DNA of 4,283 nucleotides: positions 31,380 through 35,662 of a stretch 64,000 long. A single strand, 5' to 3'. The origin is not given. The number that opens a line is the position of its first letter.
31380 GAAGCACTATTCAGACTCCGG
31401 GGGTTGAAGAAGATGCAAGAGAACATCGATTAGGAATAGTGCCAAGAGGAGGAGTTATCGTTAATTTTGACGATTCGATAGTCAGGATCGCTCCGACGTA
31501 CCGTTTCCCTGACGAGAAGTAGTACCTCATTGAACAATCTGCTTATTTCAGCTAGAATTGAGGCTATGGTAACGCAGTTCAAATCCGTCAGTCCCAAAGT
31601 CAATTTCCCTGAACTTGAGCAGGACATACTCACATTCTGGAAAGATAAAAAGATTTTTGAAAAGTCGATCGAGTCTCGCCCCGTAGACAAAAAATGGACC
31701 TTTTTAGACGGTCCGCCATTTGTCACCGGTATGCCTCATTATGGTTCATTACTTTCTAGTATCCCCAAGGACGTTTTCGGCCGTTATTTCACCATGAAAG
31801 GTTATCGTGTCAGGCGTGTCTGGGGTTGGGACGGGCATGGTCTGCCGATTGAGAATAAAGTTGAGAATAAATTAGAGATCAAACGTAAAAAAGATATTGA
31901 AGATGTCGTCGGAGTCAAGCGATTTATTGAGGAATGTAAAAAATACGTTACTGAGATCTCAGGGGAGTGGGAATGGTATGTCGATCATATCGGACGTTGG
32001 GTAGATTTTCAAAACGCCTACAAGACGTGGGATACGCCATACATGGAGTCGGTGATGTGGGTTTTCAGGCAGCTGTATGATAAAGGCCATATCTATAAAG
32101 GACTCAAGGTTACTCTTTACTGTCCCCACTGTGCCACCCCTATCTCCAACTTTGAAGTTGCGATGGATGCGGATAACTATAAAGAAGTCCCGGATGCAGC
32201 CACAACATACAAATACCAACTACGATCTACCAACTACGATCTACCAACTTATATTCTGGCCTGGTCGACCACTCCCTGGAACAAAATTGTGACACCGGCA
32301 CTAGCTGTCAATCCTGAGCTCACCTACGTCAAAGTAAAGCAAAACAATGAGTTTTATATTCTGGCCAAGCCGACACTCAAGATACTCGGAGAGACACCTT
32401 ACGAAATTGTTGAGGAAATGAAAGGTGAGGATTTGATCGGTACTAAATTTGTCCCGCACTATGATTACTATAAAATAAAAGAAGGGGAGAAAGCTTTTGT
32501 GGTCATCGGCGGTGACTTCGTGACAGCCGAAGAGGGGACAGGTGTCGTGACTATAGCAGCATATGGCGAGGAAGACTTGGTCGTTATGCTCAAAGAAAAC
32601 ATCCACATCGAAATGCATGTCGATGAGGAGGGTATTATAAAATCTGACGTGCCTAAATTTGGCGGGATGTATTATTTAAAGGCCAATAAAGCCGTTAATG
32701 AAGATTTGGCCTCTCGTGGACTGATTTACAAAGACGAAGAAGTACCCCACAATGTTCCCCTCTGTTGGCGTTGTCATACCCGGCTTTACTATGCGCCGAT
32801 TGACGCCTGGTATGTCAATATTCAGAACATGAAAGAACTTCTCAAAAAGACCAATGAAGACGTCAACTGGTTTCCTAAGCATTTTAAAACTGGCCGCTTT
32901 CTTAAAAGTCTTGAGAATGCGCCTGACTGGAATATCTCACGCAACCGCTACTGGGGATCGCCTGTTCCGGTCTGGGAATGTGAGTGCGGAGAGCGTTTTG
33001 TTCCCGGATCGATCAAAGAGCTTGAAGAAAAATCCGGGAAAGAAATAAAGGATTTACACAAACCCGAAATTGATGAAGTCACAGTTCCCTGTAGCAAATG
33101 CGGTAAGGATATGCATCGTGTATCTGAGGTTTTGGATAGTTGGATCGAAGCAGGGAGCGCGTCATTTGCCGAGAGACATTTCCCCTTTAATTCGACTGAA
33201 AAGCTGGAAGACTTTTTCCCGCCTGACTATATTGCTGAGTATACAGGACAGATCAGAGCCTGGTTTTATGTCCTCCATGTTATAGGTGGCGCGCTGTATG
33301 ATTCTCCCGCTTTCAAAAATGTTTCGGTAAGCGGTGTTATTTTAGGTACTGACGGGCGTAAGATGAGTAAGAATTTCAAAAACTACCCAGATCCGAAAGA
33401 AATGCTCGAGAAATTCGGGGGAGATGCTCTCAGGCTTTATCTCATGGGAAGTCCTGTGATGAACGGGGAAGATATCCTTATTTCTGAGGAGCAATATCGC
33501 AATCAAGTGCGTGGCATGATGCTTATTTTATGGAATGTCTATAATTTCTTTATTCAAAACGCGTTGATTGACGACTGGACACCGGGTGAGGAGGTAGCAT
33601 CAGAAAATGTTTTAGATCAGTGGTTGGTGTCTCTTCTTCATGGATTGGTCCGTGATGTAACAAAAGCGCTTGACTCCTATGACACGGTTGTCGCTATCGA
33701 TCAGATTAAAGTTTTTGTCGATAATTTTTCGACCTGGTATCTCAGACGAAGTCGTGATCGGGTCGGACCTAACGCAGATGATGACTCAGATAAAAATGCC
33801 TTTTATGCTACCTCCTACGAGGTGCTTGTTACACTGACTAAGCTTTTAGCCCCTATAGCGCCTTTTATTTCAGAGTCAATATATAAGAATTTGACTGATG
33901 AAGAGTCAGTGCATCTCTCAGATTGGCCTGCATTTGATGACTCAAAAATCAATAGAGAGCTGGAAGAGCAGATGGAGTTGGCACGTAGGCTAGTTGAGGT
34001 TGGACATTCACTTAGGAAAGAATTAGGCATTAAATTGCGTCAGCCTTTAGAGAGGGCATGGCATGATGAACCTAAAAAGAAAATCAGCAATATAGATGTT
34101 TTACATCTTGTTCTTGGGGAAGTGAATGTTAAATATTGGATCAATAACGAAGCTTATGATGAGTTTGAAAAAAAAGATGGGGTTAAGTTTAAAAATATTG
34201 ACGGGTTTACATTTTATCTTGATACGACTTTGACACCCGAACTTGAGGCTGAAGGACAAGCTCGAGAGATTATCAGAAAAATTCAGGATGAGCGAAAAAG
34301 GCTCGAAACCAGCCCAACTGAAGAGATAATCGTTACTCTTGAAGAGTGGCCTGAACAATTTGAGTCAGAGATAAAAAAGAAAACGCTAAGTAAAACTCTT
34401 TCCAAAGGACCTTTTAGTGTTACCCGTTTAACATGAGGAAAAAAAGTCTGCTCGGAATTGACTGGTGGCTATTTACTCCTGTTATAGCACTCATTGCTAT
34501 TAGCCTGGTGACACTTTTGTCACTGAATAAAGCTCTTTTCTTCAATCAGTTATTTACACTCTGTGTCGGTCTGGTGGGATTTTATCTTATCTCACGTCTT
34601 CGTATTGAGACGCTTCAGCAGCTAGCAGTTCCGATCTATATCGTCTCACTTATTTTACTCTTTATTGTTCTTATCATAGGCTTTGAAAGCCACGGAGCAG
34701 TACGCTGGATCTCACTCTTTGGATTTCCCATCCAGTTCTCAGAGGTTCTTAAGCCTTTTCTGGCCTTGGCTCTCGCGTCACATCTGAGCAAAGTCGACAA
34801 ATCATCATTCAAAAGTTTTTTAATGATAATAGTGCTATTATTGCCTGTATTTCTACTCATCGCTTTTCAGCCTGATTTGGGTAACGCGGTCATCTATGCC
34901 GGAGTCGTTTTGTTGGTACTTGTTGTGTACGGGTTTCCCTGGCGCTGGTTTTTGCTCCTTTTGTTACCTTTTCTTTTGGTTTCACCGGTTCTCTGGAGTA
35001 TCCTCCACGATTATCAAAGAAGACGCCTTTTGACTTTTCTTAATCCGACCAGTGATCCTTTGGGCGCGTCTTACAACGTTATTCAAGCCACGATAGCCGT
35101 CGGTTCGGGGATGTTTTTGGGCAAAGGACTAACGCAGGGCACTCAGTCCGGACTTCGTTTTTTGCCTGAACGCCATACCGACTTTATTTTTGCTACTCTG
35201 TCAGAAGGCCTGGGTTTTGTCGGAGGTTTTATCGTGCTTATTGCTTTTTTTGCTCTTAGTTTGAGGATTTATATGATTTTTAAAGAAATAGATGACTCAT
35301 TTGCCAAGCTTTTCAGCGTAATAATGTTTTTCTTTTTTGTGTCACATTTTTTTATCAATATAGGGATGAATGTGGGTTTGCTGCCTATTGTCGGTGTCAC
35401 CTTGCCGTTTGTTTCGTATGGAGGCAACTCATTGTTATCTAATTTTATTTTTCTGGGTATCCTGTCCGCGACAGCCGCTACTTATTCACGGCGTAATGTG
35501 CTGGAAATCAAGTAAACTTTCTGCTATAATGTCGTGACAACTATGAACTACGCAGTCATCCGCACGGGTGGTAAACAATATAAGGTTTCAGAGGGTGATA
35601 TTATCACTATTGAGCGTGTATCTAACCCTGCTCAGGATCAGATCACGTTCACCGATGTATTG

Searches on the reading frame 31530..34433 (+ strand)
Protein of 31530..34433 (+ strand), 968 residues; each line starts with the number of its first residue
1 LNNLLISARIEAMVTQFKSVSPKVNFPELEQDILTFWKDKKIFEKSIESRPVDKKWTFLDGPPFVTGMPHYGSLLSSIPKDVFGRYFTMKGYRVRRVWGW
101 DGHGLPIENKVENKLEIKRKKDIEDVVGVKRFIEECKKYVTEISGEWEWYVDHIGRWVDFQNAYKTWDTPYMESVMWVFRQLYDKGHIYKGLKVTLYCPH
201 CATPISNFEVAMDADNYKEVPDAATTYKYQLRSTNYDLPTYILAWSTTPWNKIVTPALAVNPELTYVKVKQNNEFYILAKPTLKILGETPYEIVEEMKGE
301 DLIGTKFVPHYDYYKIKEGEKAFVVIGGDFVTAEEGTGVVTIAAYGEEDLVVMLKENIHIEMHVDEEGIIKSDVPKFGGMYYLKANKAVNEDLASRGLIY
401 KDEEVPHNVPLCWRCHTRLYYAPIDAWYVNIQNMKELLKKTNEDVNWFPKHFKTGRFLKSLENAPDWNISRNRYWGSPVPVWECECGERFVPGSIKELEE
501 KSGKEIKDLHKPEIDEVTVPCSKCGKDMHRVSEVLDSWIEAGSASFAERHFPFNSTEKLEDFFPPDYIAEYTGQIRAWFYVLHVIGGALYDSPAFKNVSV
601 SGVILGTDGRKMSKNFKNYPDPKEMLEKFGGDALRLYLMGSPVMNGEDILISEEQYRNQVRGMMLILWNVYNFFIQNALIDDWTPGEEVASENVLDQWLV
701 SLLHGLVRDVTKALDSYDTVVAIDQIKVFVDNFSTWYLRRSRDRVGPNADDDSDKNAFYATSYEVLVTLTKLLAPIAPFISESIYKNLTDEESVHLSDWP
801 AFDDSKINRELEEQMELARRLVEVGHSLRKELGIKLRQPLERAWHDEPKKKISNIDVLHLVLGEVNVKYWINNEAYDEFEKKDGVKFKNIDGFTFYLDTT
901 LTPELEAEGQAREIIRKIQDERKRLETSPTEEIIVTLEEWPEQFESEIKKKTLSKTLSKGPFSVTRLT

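Call 6: search_protein_families(library=pfam, proteins=[window:31530-34433:+], max_evalue=0.01)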
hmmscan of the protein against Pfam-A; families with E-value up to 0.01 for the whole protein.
window:31530-34433:+ (968 aa): 5 families
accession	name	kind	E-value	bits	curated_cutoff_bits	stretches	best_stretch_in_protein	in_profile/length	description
PF00133.28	tRNA-synt_1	-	8.6e-115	384.2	22.7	1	33-645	2-409/414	tRNA synthetases class I (I, L, M and V)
PF08264.19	Anticodon_1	-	6.9e-34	117.3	25.1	1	696-841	1-145/148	Anticodon-binding domain of tRNA ligase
PF09334.17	tRNA-synt_1g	-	1.1e-17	64.4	20.1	2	63-209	8-134/391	tRNA synthetases class I (M)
PF19302.4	DUF5915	-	3.3e-11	43.5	27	1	880-958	87-171/195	Domain of unknown function (DUF5915)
PF01406.26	tRNA-synt_1e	-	0.0038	17.1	27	0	605-640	247-282/301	tRNA synthetases class I (C) catalytic domain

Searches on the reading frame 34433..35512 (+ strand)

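Call 67: search_protein_families(library=pfam, proteins=[window:34433-35512:+], max_evalue=0.0001)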
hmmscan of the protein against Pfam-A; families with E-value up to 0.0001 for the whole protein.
window:34433-35512:+ (360 aa): 1 family
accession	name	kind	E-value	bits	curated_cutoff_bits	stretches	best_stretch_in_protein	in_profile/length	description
PF01098.24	FTSW_RODA_SPOVE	-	2.3e-86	290.4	26.4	1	12-348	11-351/356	Cell cycle protein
